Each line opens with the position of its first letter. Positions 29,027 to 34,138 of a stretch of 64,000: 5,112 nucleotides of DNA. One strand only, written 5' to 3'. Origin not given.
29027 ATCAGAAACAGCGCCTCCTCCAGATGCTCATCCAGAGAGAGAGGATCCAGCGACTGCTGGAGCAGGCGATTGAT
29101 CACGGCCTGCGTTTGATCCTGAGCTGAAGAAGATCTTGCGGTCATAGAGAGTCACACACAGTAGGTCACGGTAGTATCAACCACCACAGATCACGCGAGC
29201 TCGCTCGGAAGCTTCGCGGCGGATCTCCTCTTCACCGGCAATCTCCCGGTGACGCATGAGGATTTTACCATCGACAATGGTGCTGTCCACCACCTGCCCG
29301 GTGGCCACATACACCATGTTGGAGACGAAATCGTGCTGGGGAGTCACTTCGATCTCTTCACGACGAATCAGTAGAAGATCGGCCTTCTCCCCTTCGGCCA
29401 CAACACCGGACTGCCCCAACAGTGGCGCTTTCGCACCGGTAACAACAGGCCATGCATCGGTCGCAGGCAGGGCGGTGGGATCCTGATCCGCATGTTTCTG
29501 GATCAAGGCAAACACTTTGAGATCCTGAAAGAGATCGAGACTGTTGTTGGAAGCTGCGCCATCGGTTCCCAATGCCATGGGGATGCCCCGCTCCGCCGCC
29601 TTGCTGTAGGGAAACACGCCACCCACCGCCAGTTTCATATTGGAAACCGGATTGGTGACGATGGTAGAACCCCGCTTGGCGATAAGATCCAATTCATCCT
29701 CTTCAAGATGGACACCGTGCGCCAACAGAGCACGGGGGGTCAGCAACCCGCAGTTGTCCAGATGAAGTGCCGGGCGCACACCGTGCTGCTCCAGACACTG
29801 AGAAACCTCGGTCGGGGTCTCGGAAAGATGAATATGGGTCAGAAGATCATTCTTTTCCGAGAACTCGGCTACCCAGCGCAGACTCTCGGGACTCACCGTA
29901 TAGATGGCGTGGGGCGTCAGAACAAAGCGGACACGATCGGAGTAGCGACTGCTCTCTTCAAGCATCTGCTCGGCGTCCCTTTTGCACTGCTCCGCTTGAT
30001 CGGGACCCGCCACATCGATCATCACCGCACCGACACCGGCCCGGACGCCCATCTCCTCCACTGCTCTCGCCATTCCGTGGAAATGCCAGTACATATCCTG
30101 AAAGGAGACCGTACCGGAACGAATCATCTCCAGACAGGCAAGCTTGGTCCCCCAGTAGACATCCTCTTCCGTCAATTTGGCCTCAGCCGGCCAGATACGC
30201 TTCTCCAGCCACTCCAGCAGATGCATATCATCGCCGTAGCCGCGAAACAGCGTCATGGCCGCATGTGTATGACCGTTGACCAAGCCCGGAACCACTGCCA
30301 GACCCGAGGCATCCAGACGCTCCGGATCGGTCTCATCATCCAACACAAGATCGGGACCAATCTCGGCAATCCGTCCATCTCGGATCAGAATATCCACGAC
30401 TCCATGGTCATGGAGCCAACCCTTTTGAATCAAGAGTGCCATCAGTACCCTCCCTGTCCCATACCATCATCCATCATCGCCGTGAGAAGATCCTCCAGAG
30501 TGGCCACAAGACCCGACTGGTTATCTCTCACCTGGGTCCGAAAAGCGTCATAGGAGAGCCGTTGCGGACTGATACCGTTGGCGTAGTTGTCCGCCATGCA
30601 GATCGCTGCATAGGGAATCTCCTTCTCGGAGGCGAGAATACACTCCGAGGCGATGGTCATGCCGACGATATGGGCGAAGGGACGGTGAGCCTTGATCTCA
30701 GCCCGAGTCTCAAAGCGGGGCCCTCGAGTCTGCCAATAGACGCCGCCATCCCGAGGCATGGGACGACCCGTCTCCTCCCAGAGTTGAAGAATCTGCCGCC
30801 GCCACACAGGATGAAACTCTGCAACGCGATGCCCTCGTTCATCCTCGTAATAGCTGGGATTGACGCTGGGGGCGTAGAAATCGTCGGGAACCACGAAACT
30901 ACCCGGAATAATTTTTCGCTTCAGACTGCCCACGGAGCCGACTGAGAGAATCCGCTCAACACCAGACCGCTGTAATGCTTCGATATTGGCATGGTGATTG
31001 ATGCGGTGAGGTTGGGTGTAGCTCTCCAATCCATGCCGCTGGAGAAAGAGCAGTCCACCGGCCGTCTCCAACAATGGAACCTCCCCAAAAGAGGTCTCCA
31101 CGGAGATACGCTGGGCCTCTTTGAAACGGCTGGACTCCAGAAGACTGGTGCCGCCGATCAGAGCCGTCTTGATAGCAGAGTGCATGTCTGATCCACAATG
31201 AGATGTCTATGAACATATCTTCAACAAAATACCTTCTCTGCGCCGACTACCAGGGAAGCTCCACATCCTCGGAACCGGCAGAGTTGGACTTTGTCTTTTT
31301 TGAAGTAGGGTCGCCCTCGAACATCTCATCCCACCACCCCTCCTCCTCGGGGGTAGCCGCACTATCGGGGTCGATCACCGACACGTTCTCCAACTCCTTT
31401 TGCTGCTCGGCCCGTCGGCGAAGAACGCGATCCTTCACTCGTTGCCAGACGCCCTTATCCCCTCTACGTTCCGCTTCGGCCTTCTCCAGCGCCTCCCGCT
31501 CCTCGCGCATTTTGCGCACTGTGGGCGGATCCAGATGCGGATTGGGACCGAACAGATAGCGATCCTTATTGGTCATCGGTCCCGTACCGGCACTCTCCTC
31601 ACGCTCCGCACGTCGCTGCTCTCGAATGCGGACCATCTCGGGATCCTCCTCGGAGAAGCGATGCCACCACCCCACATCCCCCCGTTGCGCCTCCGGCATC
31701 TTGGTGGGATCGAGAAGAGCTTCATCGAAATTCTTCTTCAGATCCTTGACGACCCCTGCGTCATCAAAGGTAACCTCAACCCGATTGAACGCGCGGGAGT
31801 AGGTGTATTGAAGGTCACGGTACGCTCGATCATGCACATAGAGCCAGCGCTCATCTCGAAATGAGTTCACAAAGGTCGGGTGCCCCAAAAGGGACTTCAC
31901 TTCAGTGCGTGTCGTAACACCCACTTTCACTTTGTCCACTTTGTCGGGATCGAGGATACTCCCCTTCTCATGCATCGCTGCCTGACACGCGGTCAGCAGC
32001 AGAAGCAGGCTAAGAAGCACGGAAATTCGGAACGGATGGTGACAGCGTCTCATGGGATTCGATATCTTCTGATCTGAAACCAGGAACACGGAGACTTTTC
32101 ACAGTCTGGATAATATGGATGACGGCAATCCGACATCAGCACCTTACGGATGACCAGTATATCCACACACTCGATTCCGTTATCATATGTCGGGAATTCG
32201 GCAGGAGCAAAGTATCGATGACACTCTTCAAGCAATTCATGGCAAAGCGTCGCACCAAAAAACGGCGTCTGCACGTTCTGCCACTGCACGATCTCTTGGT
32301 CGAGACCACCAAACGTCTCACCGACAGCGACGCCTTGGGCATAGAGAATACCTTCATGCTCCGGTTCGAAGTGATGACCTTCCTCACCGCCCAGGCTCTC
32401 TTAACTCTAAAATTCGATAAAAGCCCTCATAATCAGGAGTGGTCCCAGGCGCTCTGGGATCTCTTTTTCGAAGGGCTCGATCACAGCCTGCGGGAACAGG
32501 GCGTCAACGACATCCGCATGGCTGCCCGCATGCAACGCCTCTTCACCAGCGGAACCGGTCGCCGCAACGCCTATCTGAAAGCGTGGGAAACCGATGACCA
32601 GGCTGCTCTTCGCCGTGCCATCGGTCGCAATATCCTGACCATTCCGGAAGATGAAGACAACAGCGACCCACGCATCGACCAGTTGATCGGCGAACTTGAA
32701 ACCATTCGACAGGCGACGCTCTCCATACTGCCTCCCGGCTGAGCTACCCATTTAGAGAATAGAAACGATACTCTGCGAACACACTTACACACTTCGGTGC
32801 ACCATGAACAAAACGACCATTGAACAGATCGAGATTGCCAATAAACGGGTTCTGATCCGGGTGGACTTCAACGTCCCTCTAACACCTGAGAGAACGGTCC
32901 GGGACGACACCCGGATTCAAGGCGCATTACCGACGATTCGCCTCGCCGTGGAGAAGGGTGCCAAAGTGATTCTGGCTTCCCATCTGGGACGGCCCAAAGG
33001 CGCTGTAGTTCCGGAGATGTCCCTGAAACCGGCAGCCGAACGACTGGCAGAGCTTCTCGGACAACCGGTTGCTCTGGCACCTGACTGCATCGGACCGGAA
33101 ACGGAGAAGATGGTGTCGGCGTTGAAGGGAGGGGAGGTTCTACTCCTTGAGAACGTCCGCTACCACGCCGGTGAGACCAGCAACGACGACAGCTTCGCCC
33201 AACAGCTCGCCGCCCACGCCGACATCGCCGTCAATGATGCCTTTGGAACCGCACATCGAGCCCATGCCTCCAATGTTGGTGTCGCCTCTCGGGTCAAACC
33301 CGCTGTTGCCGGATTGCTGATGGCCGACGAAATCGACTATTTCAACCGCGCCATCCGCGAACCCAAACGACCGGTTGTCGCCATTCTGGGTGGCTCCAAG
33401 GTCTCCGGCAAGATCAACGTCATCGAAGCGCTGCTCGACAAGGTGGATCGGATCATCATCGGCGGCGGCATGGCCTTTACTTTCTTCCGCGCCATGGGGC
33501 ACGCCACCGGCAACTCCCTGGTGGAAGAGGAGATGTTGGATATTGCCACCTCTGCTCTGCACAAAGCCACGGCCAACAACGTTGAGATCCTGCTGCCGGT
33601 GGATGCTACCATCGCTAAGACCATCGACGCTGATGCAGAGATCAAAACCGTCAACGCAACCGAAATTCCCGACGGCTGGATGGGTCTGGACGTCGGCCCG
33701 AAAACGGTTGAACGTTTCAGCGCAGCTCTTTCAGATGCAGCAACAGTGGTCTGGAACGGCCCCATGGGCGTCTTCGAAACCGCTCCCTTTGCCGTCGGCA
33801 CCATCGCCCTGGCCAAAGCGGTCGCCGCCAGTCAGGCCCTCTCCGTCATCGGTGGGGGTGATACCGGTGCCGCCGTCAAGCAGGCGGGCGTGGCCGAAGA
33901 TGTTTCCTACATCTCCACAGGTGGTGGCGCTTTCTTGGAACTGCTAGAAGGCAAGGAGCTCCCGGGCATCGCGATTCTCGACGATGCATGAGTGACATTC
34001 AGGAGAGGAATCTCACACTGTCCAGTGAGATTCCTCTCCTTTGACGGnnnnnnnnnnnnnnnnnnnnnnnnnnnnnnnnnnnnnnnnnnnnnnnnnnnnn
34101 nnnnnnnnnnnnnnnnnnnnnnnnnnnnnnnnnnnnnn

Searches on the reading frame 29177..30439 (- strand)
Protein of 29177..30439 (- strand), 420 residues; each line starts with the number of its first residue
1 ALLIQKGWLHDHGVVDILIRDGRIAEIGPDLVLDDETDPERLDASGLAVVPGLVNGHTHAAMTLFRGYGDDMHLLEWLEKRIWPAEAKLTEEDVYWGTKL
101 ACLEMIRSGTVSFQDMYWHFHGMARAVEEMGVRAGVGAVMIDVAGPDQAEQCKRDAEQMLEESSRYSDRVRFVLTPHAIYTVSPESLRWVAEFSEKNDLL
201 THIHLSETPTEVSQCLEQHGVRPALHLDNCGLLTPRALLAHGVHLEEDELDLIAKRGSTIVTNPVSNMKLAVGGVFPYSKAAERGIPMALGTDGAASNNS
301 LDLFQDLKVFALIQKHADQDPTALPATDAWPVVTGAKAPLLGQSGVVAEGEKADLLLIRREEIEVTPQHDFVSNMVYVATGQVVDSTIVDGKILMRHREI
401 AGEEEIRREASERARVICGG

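Call 49: search_protein_families(library=pfam, proteins=[window:29177-30439:-], max_evalue=0.00001)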
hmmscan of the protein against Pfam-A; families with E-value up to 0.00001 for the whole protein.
window:29177-30439:- (420 aa): 2 families
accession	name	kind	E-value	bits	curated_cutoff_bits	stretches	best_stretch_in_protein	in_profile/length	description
PF01979.26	Amidohydro_1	-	2e-59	202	25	1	49-394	2-345/345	Amidohydrolase family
PF07969.17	Amidohydro_3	-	3.4e-10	40.4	29.7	1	240-394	311-471/472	Amidohydrolase family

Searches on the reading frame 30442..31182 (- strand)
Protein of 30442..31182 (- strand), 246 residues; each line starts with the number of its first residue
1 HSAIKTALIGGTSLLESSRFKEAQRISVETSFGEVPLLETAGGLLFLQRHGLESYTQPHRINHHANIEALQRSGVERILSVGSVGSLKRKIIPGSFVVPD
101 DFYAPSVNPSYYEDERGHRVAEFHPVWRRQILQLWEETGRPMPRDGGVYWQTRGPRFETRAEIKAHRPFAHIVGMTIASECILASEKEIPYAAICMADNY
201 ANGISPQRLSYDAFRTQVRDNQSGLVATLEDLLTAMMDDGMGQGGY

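Call 49: search_protein_families(library=pfam, proteins=[window:30442-31182:-], max_evalue=0.00001)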
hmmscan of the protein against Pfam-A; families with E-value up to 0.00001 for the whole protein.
window:30442-31182:- (246 aa): 1 family
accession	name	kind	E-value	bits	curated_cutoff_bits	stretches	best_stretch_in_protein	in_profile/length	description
PF01048.26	PNP_UDP_1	-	1.1e-30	107.2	25.1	1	12-227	8-226/233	Phosphorylase superfamily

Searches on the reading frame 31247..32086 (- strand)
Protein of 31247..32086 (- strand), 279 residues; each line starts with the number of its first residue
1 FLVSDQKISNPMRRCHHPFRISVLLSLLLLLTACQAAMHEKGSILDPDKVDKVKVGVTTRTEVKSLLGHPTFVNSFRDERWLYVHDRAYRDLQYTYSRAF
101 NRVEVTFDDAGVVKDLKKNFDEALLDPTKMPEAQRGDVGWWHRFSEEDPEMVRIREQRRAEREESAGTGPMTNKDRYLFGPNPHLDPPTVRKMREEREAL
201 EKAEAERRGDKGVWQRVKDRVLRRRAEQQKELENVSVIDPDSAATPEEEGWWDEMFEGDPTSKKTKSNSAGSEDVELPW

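Call 49: search_protein_families(library=pfam, proteins=[window:31247-32086:-], max_evalue=0.00001)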
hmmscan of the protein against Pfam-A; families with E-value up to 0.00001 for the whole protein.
window:31247-32086:- (279 aa): 1 family
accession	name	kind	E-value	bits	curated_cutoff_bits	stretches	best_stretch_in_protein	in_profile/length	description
PF04355.18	BamE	-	3.5e-14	52.8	23.2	1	42-115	1-69/71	Outer membrane protein assembly factor BamE domain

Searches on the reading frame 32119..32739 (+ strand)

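Call 14: search_protein_families(library=pfam, proteins=[window:32119-32739:+], max_evalue=0.00001)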
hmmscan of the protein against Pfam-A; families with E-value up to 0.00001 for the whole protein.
window:32119-32739:+ (207 aa): 1 family
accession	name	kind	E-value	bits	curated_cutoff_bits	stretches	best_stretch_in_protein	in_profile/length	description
PF03981.17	Ubiq_cyt_C_chap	-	5.3e-17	62.6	21.5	1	72-180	2-105/140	Ubiquinol-cytochrome C chaperone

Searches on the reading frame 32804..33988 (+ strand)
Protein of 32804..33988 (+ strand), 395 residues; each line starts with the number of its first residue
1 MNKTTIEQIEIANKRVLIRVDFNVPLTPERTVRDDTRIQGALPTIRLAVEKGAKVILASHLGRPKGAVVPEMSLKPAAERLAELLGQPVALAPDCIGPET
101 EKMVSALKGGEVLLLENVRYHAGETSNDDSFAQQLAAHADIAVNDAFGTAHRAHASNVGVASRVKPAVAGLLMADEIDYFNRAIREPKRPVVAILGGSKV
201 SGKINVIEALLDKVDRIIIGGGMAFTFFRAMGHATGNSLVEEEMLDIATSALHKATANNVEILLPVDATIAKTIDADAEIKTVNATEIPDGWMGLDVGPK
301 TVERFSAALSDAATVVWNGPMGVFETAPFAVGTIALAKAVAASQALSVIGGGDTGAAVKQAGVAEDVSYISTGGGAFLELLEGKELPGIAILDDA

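Call 14: search_protein_families(library=pfam, proteins=[window:32804-33988:+], max_evalue=0.00001)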
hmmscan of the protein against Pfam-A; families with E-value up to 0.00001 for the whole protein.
window:32804-33988:+ (395 aa): 1 family
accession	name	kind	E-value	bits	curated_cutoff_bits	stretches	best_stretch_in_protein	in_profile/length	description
PF00162.24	PGK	-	5.4e-158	526.4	27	1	6-384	1-379/379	Phosphoglycerate kinase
